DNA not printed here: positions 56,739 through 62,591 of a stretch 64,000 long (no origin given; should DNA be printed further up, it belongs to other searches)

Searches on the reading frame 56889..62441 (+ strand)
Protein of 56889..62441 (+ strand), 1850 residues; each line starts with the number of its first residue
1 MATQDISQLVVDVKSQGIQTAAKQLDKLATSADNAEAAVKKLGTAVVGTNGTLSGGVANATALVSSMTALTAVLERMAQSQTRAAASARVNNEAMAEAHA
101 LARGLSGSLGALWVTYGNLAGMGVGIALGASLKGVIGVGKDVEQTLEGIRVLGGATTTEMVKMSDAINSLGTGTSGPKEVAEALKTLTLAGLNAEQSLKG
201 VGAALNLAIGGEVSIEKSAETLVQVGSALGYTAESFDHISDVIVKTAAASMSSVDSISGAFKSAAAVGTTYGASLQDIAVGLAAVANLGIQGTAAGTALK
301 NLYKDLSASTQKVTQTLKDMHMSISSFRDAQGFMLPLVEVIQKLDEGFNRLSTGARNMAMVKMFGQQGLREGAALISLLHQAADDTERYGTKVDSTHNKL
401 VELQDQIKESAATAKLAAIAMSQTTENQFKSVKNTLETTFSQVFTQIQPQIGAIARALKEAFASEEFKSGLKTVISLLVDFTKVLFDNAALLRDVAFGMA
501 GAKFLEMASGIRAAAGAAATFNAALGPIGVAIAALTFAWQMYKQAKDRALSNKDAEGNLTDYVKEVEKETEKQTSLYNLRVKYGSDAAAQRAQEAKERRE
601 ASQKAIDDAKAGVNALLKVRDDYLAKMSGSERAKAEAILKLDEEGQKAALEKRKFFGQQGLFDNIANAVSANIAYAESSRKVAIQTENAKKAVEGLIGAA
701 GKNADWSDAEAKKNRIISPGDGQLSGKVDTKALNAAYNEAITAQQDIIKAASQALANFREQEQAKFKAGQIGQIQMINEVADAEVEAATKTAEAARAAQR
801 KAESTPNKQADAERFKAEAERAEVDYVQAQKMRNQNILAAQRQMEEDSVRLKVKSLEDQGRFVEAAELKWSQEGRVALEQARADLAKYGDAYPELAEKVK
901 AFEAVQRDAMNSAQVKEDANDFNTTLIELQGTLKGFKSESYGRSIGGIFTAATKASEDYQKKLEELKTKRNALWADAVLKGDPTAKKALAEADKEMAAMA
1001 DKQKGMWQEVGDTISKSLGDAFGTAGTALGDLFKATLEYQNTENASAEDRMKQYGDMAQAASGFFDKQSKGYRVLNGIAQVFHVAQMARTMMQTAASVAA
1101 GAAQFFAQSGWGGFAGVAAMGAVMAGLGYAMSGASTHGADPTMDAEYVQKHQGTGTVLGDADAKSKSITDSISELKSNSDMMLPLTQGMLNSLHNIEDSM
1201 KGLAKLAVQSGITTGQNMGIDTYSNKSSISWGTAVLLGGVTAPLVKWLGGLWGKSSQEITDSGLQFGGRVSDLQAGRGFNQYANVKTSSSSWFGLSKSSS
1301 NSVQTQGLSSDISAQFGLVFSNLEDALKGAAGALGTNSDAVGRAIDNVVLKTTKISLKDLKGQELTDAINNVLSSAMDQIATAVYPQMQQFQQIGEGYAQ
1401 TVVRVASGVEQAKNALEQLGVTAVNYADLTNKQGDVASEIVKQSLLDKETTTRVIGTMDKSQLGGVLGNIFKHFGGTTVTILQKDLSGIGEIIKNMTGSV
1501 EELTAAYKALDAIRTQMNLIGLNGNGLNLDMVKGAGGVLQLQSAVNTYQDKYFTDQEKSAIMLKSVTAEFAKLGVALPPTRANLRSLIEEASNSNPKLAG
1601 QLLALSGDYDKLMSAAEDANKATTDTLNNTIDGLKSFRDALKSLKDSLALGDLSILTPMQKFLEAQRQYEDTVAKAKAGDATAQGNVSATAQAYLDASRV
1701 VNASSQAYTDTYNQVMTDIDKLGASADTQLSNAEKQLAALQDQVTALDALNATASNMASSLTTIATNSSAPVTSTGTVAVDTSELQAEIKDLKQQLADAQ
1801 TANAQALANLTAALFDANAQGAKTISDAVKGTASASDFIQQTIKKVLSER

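Call 11: search_protein_families(library=phrogs, proteins=[window:56889-62441:+], max_evalue=0.00001)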
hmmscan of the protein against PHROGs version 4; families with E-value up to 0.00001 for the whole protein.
window:56889-62441:+ (1850 aa): 15 families
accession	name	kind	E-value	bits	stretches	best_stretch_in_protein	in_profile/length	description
phrog_9696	-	tail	6.6e-31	108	1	83-1381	27-1155/1415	tail length tape measure protein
phrog_28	-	tail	8e-31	108.5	1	19-958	113-1122/1228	tail length tape measure protein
phrog_7740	-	tail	2e-28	99.3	1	1034-1429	861-1270/2151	tail length tape measure protein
phrog_4704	-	tail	2.9e-28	99.9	1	19-376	109-454/625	tail length tape measure protein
phrog_1272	-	tail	3e-28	99.2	1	17-536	113-663/1606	tail length tape measure protein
phrog_1533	-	tail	1.2e-24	87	1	22-1498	142-1144/1688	tail length tape measure protein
phrog_24709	-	tail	2.2e-22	80.3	1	1113-1422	508-821/1069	tail length tape measure protein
phrog_167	-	tail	5.7e-21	75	1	13-711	201-849/1555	tail length tape measure protein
phrog_5218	-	unknown function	9.4e-21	74.7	1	19-1336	121-1270/1599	-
phrog_5493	-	tail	1.1e-18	68.1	1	89-421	29-347/1102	tail length tape measure protein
phrog_1293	-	tail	1.7e-17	63.6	1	178-438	229-476/1424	tail length tape measure protein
phrog_991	-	tail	1e-14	54.2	1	23-1231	152-1189/1966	tail length tape measure protein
phrog_9228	-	tail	9.7e-12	45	1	77-558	169-613/1425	tail length tape measure protein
phrog_58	-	tail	3.9e-11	43.1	1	19-535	241-636/1544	tail length tape measure protein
phrog_10780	-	tail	2.6e-06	26.4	1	102-490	40-360/1694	tail length tape measure protein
